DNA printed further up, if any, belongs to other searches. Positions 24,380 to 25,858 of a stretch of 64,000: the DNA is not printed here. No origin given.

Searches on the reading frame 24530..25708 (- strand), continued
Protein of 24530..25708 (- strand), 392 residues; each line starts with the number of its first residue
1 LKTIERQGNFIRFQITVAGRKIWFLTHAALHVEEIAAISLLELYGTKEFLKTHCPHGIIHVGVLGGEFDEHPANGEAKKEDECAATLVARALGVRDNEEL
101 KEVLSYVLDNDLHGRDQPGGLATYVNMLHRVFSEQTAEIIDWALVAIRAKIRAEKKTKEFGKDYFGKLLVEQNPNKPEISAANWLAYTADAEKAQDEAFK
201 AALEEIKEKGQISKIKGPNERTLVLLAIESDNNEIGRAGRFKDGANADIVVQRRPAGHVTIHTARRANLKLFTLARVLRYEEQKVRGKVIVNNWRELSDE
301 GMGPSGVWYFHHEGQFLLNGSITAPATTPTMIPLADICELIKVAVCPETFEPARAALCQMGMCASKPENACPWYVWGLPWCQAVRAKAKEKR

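Call 71: search_protein_families(library=pfam, alignment_id=A2, max_evalue=10)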
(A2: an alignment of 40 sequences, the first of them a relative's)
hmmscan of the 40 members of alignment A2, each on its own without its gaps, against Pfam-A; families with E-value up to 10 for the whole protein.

A. member 1, P0001 (392 aa): 0 families

B. families by the number of members that match (of 40 scanned): 20 families
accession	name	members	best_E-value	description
PF09828.14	ChrB_C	6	7.8e-05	ChrB, C-terminal domain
PF02637.23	GatB_Yqey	1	0.01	GatB domain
PF21668.3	RPOC_hybrid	1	0.011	DNA-directed RNA polymerase subunit beta', hybrid domain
PF18101.7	Pan3_PK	1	0.021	Pan3 Pseudokinase domain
PF21540.3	Choline_bind_4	1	0.022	Choline-binding repeat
PF20146.4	NRF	1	0.029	Nose resistant-to-fluoxetine protein, N-terminal domain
PF14295.12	PAN_4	1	0.053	PAN domain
PF21613.2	Pesticin_RB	1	0.059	Pesticin, receptor binding domain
PF24070.1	T4_MRH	1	0.065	T4 MRH-like protein family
PF17193.9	MukF_C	1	0.067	MukF C-terminal domain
PF01922.23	SRP19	1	0.085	SRP19 protein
PF23248.1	KH_PARP14_2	1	0.09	PARP14, second type I KH domain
PF01048.26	PNP_UDP_1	1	0.12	Phosphorylase superfamily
PF09795.14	ATG31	1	0.12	Autophagy-related protein 31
PF11806.14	Enterochelin_N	1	0.14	Enterochelin esterase, N-terminal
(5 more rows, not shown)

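Call 83: find_encoding_contigs(protein=P0001, flank=1000, max_places=4)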
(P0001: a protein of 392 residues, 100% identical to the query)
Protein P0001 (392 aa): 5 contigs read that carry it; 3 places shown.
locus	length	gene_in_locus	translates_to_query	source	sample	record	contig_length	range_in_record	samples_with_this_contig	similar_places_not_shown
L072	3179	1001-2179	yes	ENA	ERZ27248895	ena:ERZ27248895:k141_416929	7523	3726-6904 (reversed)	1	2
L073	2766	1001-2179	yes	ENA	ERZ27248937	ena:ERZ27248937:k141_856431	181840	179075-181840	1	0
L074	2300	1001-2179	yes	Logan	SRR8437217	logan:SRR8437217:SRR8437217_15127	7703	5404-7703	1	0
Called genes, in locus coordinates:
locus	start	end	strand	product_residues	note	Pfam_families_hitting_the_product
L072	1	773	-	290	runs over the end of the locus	-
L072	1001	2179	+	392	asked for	-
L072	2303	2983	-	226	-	-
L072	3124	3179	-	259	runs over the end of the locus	-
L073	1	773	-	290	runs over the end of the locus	-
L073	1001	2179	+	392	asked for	-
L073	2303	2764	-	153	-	?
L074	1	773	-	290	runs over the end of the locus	-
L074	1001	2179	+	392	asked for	-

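Call 93: search_protein_families(library=pfam, proteins=[P0094, P0096, P0100, P0102, P0107, P0110, P0113, P0120, P0225, P0236], max_evalue=0.05)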
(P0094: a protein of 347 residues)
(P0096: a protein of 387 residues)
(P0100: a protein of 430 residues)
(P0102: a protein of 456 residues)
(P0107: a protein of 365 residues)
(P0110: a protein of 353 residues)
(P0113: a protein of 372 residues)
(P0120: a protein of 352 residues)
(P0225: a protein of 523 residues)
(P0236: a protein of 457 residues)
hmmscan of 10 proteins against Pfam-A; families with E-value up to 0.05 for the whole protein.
P0094 (347 aa): 1 family
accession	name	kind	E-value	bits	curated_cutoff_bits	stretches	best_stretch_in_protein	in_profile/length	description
PF09828.14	ChrB_C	-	0.00047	21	25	1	17-105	3-89/132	ChrB, C-terminal domain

P0096 (387 aa): 2 families
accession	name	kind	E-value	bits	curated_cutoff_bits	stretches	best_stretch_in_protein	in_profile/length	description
PF09828.14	ChrB_C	-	7.8e-05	23.5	25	1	9-127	2-104/132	ChrB, C-terminal domain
PF21668.3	RPOC_hybrid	-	0.011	16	27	1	271-347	15-92/102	DNA-directed RNA polymerase subunit beta', hybrid domain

P0100 (430 aa): 0 families

P0102 (456 aa): 0 families

P0107 (365 aa): 0 families

P0110 (353 aa): 0 families

P0113 (372 aa): 0 families

P0120 (352 aa): 0 families

P0225 (523 aa): 0 families

P0236 (457 aa): 0 families
